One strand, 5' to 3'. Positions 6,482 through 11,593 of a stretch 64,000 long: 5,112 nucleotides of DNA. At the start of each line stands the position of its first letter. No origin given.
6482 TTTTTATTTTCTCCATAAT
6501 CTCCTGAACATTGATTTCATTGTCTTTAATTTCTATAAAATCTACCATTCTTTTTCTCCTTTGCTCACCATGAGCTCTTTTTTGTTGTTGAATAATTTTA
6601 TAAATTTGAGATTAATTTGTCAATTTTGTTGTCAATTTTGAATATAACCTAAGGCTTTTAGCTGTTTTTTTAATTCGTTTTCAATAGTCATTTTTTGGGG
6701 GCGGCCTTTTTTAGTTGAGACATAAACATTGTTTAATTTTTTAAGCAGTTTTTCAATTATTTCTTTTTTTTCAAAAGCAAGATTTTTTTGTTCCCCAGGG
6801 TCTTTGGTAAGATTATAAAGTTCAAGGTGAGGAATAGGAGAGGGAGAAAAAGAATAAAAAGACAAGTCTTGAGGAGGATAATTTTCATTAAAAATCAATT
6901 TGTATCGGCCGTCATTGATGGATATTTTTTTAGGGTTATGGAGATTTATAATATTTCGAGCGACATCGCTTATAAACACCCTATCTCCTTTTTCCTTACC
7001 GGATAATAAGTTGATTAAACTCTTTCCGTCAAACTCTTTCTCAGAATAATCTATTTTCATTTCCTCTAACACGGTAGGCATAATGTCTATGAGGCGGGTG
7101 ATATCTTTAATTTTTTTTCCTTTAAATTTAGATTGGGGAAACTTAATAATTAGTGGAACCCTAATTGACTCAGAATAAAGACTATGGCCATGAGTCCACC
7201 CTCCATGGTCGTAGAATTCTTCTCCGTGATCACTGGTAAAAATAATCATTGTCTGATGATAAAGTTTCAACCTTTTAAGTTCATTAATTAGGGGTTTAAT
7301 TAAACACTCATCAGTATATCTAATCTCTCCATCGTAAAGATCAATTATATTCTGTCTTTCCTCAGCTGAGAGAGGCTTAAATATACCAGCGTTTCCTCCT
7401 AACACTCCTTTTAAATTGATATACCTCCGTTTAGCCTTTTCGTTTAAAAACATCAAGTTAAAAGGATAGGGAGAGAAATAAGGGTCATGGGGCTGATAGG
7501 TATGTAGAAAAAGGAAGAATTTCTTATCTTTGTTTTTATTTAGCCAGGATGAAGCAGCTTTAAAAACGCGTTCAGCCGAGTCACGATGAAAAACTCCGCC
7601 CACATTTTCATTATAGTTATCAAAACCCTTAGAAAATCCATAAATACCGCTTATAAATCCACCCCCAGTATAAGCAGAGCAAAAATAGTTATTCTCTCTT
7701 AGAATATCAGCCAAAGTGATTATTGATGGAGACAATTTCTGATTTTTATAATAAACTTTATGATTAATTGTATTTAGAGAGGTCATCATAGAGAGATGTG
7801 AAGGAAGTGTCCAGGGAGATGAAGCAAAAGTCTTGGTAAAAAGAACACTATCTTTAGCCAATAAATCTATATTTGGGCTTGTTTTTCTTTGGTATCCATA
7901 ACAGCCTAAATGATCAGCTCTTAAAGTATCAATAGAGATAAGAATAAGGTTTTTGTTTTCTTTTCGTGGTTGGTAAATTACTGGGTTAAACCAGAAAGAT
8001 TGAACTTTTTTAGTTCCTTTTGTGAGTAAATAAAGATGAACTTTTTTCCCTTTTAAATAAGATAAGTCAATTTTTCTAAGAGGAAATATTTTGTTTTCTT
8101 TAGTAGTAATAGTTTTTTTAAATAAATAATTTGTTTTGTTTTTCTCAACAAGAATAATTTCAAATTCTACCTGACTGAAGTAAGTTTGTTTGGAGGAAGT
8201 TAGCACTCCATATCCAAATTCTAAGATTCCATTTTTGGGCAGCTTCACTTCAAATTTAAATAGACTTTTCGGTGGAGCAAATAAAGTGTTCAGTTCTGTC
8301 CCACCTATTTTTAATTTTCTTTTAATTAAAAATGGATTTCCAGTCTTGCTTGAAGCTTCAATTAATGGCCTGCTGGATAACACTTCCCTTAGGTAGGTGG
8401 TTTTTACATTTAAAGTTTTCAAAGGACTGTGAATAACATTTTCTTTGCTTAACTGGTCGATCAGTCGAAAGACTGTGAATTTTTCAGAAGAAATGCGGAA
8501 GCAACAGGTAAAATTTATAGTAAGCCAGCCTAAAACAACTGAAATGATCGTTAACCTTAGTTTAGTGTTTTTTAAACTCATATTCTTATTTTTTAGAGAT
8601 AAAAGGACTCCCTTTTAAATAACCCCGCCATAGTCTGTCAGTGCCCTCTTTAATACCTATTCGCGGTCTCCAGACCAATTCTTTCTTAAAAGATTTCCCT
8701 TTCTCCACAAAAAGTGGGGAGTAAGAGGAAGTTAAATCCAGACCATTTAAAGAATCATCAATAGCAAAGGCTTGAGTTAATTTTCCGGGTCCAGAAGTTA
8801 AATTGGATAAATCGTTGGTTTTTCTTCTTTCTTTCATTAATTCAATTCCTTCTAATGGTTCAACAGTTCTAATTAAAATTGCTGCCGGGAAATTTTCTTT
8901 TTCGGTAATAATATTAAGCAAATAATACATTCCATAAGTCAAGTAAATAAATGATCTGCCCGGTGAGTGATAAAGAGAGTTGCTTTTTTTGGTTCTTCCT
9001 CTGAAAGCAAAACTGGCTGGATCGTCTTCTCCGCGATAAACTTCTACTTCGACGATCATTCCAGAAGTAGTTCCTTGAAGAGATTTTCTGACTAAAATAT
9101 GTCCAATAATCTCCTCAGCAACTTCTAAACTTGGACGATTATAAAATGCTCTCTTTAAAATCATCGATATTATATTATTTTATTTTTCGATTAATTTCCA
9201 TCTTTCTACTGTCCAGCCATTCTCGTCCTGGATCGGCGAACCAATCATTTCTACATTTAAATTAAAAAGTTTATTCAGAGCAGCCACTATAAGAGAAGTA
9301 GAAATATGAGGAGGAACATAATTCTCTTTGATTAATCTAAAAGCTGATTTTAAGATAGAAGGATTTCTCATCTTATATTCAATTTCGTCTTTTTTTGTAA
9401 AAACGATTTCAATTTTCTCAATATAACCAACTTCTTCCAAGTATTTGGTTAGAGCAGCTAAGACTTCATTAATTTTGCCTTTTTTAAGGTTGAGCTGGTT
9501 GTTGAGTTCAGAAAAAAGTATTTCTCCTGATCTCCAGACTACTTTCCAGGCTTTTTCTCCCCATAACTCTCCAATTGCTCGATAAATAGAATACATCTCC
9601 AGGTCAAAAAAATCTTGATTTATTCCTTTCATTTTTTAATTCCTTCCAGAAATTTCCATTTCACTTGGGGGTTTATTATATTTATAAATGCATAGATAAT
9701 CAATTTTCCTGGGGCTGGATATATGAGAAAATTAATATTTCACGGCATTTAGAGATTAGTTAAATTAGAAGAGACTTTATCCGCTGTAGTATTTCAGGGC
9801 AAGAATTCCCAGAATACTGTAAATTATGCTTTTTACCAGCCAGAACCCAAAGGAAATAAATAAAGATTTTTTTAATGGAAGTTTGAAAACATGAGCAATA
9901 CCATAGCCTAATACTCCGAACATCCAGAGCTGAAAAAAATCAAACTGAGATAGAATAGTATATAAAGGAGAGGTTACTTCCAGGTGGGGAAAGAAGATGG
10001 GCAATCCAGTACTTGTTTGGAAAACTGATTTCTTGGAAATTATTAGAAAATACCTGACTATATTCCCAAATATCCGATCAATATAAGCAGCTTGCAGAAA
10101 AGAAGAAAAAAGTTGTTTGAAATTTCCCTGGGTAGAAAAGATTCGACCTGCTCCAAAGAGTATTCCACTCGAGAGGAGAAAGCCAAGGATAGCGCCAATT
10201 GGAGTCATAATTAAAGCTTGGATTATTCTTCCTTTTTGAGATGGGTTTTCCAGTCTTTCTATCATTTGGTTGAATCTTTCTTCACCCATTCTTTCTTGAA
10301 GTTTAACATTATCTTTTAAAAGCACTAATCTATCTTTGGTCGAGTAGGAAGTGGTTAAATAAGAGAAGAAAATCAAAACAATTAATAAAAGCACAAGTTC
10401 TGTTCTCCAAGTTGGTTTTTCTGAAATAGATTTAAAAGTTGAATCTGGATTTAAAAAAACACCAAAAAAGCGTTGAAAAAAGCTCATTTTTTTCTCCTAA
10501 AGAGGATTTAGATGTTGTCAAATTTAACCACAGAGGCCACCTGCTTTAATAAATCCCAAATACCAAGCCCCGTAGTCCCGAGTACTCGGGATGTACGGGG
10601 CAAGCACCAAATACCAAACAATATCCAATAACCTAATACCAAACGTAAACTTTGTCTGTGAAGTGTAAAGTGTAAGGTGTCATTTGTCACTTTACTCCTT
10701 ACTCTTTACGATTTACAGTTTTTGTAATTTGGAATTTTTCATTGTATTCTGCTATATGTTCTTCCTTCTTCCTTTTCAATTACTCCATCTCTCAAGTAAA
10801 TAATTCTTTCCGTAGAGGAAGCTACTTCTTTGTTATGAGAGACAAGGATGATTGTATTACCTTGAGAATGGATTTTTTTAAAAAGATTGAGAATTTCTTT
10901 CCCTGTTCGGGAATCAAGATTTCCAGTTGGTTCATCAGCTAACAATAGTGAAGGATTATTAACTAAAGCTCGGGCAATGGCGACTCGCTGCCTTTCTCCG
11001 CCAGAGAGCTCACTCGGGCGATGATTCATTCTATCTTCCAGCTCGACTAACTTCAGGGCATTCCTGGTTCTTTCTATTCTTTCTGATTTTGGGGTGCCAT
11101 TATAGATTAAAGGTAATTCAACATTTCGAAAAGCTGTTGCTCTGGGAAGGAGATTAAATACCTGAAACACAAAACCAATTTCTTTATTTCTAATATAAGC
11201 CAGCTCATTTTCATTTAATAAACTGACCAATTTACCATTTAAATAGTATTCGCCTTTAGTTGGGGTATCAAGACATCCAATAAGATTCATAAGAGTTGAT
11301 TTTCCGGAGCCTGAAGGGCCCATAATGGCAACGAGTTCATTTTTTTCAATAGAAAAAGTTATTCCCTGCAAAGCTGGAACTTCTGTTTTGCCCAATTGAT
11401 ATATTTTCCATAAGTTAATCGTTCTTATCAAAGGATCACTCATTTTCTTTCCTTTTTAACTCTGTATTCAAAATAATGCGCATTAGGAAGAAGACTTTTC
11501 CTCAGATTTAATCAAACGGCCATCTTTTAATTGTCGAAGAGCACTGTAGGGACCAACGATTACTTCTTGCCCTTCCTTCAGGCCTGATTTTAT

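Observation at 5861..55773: A mosaic of stuttered words, long hairpins and mini-palindromes fills at least 12 intergenic gaps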

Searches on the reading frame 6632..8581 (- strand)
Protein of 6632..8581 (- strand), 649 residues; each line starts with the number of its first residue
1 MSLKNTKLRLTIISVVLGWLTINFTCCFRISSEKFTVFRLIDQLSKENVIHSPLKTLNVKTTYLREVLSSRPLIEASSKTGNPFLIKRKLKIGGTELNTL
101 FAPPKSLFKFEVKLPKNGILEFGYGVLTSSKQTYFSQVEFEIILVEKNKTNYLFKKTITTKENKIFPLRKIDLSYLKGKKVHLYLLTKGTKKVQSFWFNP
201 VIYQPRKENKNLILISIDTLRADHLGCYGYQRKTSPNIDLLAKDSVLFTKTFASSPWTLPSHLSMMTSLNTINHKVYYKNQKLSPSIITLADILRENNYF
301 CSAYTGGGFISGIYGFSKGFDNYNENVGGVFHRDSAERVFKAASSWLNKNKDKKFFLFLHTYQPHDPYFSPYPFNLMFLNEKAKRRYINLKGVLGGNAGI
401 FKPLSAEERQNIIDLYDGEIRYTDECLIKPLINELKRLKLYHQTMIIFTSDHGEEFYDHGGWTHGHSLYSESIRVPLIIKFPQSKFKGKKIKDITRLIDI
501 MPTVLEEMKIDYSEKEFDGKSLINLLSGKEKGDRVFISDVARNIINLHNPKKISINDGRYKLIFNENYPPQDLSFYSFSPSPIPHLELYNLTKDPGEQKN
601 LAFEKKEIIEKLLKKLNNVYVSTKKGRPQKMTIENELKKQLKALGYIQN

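Call 10: search_protein_families(library=pfam, proteins=[window:6632-8581:-])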
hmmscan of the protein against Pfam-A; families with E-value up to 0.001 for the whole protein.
window:6632-8581:- (649 aa): 3 families
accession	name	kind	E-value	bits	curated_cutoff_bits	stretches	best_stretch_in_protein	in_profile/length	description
PF00884.28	Sulfatase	-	1.6e-48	166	25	1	210-508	1-299/301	Sulfatase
PF16347.10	SGSH_C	-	4.6e-14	53.3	29.3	1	461-619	4-151/154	N-sulphoglucosamine sulphohydrolase, C-terminal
PF01663.27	Phosphodiest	-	3.7e-09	37.1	23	1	212-278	1-64/342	Type I phosphodiesterase / nucleotide pyrophosphatase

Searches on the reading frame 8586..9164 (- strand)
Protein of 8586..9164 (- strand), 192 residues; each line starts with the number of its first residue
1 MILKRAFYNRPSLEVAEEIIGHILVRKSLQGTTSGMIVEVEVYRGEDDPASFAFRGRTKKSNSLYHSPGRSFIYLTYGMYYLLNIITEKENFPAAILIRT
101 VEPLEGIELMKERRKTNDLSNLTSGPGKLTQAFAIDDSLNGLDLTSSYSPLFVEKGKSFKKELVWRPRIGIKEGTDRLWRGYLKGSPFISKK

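Call 84: search_protein_families(library=pfam, max_evalue=1e-8, proteins=[window:8586-9164:-])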
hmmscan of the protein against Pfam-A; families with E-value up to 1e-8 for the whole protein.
window:8586-9164:- (192 aa): 1 family
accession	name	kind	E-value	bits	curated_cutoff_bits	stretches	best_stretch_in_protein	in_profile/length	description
PF02245.21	Pur_DNA_glyco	-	8e-58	195.2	27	1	7-187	2-181/181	Methylpurine-DNA glycosylase (MPG)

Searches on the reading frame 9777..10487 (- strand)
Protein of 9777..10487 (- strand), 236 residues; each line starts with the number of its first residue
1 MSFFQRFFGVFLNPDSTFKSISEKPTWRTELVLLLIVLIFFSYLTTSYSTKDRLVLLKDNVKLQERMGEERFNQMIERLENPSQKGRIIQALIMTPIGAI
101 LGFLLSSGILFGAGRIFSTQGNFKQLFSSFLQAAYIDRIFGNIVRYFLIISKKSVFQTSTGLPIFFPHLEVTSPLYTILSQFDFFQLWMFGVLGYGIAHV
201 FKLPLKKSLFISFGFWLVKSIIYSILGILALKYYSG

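Call 8: search_protein_families(library=ncbifam, proteins=[window:9777-10487:-])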
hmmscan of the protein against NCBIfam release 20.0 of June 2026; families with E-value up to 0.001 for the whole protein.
window:9777-10487:- (236 aa): 1 family
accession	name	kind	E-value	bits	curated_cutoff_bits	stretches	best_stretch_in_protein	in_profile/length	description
NF052650.1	YknW_fam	equivalog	3.2e-16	59.5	110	1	7-220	17-211/213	YknW family membrane protein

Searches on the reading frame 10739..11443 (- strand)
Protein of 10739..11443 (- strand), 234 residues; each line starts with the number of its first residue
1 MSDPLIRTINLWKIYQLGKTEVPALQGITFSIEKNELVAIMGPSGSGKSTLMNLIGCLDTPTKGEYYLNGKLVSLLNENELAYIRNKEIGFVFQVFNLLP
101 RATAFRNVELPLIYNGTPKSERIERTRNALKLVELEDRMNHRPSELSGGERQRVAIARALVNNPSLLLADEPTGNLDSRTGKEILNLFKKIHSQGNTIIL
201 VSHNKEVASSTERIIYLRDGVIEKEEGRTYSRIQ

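Call 8: search_protein_families(library=ncbifam, proteins=[window:10739-11443:-])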
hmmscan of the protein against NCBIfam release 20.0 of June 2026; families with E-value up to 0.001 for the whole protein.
window:10739-11443:- (234 aa): 194 families (the best 25 are shown)
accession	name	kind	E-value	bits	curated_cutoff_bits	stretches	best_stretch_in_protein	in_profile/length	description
TIGR02211.1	LolD_lipo_ex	equivalog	3.9e-73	245.6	307.75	1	5-223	1-220/221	lipoprotein-releasing ABC transporter ATP-binding protein LolD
NF007826.0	PRK10535.1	equivalog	9.6e-73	245.5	966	1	5-227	4-226/648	macrolide ABC transporter ATP-binding protein/permease MacB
NF038007.1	ABC_ATP_DarD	equivalog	1.2e-70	237.5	375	1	9-221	5-217/218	darobactin export ABC transporter ATP-binding protein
NF008639.0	PRK11629.1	equivalog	3.9e-69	232.6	360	1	2-225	3-227/234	lipoprotein-releasing ABC transporter ATP-binding protein LolD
TIGR02673.1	FtsE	equivalog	1.4e-64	217.7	264.85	1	12-220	5-213/214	cell division ATP-binding protein FtsE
TIGR03608.1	L_ocin_972_ABC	subfamily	5.2e-61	205.7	254.85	1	23-217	12-206/206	putative bacteriocin export ABC transporter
TIGR02982.1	heterocyst_DevA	subfamily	1.1e-57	195.2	295.8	1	9-222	5-219/220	ABC exporter ATP-binding subunit, DevA family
NF007879.0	PRK10584.1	equivalog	4.3e-55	186.9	336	1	11-225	12-227/228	putative ABC transporter ATP-binding protein YbbA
NF040933.2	ABC_arch_GlcV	equivalog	3.7e-54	183.9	450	1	7-224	4-222/357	glucose ABC transporter ATP-binding protein GlcV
TIGR01186.1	proV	subfamily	1.9e-49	168.7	326.6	1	24-222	8-208/363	betaine/proline/choline family ABC transporter ATP-binding protein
TIGR02314.1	ABC_MetN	equivalog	5.4e-48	163.7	499.7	1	6-210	2-206/343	methionine ABC transporter ATP-binding protein MetN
TIGR02315.1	ABC_phnC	equivalog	5.6e-47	160.2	266.1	1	6-222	2-224/243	phosphonate ABC transporter ATP-binding protein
NF007027.0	PRK09493.1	equivalog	1.6e-46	158.6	379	1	18-225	12-217/240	glutamine ABC transporter ATP-binding protein GlnQ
TIGR04521.1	ECF_ATPase_2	equivalog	5.7e-46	156.8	330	1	10-226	5-227/279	energy-coupling factor transporter ATPase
NF006987.0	PRK09452.1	equivalog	1e-45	156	482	1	4-225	16-229/378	spermidine/putrescine ABC transporter ATP-binding protein PotA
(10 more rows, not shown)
